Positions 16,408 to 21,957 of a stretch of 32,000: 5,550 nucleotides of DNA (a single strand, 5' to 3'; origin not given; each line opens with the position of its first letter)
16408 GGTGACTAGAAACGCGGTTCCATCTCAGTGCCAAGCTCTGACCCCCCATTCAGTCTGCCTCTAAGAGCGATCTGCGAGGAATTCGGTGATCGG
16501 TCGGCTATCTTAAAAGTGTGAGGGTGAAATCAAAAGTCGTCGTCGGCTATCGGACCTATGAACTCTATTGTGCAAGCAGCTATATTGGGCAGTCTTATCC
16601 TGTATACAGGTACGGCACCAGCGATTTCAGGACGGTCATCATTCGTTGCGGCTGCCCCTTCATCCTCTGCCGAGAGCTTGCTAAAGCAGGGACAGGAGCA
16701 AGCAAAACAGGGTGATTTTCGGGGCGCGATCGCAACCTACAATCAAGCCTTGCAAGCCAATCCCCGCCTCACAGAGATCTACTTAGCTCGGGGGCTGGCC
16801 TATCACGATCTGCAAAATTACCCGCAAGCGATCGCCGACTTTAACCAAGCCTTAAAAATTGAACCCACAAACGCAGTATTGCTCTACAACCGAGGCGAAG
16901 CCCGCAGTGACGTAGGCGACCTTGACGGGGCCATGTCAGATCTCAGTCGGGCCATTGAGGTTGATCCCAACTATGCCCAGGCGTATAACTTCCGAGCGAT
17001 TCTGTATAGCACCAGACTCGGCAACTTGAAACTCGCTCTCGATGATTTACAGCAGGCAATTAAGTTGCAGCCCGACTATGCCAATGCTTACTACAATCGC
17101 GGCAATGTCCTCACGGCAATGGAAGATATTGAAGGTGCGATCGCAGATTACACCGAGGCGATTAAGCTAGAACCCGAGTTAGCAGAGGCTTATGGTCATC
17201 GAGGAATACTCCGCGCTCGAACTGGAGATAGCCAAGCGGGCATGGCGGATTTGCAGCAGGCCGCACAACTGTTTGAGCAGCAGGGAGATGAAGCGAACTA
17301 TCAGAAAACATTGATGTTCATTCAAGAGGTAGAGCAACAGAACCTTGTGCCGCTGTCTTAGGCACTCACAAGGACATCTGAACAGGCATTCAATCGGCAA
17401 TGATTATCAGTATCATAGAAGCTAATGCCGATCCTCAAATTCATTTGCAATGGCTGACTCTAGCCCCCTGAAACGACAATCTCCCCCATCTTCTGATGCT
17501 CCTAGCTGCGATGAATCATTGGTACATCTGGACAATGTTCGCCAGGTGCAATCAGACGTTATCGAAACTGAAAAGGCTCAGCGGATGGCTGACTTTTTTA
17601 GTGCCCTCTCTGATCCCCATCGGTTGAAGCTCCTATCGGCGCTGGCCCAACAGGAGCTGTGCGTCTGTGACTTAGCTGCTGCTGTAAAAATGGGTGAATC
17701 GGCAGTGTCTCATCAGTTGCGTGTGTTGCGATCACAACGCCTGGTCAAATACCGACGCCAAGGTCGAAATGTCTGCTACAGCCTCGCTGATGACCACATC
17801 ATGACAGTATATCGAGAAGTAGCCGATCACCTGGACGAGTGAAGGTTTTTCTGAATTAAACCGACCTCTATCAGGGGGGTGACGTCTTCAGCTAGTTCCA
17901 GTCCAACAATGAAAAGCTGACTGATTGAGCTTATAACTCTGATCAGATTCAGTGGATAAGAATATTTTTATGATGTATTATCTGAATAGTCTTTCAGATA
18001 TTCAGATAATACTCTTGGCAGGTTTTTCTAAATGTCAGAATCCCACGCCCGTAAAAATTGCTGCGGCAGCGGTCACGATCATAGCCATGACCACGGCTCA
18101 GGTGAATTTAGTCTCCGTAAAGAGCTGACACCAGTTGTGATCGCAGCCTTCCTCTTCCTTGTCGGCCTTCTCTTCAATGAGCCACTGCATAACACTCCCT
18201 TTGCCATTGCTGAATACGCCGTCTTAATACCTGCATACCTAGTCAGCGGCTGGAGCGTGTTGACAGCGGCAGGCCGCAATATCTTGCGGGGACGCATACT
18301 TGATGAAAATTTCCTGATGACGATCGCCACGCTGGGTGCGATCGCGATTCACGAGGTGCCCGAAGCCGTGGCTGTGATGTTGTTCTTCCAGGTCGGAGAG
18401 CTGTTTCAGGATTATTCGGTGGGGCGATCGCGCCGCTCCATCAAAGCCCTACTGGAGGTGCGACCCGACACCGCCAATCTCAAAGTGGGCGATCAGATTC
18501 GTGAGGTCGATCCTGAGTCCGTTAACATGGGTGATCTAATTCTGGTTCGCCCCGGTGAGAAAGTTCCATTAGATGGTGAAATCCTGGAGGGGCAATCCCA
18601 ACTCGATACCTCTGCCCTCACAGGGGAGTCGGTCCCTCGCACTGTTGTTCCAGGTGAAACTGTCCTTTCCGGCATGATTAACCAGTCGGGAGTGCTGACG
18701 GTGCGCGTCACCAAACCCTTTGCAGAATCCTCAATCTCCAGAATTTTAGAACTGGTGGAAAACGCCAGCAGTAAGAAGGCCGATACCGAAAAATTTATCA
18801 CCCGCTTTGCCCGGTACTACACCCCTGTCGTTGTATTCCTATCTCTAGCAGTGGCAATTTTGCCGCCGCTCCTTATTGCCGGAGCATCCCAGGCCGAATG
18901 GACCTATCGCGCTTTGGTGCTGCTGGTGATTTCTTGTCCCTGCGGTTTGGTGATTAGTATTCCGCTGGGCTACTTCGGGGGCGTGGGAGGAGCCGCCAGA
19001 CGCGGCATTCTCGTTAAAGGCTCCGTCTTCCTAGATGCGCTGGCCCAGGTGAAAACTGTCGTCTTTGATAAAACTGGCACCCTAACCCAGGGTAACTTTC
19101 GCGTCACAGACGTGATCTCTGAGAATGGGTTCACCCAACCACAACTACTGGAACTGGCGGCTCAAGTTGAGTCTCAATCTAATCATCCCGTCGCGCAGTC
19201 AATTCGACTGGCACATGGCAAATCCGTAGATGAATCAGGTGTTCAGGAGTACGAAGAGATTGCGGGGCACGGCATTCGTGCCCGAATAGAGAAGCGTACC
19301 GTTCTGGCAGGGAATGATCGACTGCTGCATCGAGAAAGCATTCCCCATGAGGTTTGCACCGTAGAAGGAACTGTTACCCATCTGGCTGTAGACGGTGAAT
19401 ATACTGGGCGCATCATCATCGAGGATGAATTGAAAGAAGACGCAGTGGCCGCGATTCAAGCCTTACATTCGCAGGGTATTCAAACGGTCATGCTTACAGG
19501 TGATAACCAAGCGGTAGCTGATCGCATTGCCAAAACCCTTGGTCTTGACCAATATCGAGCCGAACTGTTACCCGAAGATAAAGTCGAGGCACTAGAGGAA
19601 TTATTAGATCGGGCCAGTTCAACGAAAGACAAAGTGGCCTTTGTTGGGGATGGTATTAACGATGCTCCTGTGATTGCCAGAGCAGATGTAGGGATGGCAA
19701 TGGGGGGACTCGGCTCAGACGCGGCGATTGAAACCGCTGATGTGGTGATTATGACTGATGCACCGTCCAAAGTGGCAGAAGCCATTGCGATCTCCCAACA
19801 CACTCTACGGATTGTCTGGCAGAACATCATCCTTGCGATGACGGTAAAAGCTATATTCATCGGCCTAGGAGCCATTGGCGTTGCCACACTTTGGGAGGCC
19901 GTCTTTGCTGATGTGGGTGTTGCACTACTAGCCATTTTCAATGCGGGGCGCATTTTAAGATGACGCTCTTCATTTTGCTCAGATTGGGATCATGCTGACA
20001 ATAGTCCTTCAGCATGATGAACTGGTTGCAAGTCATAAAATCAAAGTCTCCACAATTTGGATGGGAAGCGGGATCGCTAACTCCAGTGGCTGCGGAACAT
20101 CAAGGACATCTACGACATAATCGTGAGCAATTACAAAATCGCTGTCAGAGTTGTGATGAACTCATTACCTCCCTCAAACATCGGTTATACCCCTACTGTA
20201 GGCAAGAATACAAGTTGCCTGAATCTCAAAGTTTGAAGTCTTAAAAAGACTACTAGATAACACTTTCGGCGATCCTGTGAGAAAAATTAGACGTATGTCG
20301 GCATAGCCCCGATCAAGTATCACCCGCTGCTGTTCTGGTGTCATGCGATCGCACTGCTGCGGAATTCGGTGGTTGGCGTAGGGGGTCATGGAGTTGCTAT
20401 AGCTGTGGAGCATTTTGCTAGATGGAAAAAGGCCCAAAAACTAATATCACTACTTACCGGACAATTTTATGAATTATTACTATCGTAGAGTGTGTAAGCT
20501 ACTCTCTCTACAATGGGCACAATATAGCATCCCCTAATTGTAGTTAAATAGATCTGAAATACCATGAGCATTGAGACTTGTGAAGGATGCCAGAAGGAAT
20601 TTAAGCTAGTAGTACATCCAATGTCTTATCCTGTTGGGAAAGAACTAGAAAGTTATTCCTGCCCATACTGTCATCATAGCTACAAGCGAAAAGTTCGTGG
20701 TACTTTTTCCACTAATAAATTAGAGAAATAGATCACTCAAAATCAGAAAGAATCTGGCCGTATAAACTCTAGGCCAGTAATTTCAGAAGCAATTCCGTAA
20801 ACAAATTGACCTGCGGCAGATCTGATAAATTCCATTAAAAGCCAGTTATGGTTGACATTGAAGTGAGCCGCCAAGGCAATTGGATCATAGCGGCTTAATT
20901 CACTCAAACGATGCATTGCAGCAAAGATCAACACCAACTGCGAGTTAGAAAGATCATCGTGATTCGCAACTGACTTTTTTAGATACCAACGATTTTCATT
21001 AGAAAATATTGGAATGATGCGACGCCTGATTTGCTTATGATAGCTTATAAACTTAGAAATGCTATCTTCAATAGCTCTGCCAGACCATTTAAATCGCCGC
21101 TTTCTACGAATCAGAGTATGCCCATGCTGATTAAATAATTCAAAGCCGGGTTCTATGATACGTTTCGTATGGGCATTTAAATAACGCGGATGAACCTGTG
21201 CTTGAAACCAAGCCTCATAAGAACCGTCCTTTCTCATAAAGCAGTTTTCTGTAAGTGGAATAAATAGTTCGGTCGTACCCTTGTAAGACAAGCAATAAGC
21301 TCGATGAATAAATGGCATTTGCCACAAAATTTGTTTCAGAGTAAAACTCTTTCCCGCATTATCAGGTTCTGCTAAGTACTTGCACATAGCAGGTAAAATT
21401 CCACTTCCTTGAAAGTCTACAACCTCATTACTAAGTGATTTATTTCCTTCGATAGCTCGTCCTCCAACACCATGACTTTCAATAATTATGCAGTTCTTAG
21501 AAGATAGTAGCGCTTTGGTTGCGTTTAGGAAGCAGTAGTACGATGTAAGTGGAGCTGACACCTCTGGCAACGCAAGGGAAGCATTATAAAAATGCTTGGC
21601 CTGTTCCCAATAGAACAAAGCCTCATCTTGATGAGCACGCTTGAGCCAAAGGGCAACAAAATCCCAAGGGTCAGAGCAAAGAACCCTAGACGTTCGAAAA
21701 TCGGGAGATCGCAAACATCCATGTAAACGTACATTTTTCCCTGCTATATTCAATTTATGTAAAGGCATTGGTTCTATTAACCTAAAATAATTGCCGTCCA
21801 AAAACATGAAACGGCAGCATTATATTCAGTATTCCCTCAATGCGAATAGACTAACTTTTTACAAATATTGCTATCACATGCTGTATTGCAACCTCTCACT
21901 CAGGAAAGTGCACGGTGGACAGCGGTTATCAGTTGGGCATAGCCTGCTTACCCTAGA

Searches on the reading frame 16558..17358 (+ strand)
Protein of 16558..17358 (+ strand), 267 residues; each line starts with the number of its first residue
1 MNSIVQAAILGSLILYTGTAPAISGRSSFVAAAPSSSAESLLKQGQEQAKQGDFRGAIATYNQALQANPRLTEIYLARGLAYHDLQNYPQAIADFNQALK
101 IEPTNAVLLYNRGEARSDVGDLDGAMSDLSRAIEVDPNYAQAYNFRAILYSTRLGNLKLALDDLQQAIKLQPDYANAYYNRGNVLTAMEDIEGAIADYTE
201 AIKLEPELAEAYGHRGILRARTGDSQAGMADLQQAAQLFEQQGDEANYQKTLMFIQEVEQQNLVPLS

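Call 22: search_protein_families(library=pfam, proteins=[window:16558-17358:+])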
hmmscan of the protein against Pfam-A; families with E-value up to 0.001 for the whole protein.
window:16558-17358:+ (267 aa): 19 families
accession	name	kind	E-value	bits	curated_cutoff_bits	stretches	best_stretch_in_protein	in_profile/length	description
PF13414.12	TPR_11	-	4.4e-40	135.5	26.8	5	79-116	1-38/42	TPR repeat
PF00515.34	TPR_1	-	7.1e-39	130.5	27.8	4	175-207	1-33/34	Tetratricopeptide repeat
PF07719.23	TPR_2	-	2.6e-32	108.7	27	3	73-105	2-34/34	Tetratricopeptide repeat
PF13181.12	TPR_8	-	6.7e-30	101.1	25.7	2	73-105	2-34/34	Tetratricopeptide repeat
PF13431.12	TPR_17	-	3.1e-24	83.6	24.4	2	165-195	3-33/34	Tetratricopeptide repeat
PF13371.12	TPR_9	-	1.9e-22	79.5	35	3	50-106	7-63/73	Tetratricopeptide repeat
PF13432.12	TPR_16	-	3.1e-21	75.9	32.7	3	42-105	1-64/65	Tetratricopeptide repeat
PF13428.12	TPR_14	-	3.3e-16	58.6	23.5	0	73-114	2-43/44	Tetratricopeptide repeat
PF13424.12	TPR_12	-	2.6e-14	53.6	30.1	2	140-203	3-73/77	Tetratricopeptide repeat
PF14559.12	TPR_19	-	5.1e-12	46.4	25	2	86-147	5-66/68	Tetratricopeptide repeat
PF13174.12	TPR_6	-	1e-10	41.9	26.3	0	39-69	1-31/33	Tetratricopeptide repeat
PF25575.1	TPR_BSK1_C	-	2.3e-07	31.2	42.2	0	43-110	47-115/118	Serine/threonine-protein kinase BSK1-like, TPR repeats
PF12569.14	NatA_aux_su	-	2.9e-06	27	33.3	0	187-238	204-255/515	N-terminal acetyltransferase A, auxiliary subunit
PF17874.7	TPR_MalT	-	1.5e-05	24.9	45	0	73-262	2-194/336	MalT-like TPR region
PF01239.28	PPTA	-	2.5e-05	24.2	29.5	0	160-188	4-32/32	Protein prenyltransferase alpha subunit repeat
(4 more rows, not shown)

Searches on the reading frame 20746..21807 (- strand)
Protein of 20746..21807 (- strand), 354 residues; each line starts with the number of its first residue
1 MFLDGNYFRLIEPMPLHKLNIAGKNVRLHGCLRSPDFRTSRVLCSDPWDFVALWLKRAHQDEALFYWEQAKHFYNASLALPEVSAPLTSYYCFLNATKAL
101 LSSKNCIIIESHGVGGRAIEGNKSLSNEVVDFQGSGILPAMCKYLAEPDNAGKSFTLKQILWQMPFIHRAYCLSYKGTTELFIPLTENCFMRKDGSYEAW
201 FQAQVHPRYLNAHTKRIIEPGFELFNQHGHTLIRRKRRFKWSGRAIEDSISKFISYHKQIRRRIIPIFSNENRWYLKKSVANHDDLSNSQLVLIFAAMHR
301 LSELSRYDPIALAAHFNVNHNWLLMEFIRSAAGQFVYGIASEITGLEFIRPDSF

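Call 8: search_protein_families(library=pfam, proteins=[window:20746-21807:-])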
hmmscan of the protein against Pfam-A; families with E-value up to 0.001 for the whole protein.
window:20746-21807:- (354 aa): 1 family
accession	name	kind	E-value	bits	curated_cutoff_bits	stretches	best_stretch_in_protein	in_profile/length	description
PF14175.11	YaaC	-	7.3e-52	177.1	27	1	54-343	28-307/307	YaaC-like Protein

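Call 48: search_protein_families(library=ncbifam, proteins=[window:20746-21807:-], max_evalue=0.01)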
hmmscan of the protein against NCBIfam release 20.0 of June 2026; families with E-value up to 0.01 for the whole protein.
window:20746-21807:- (354 aa): 0 families
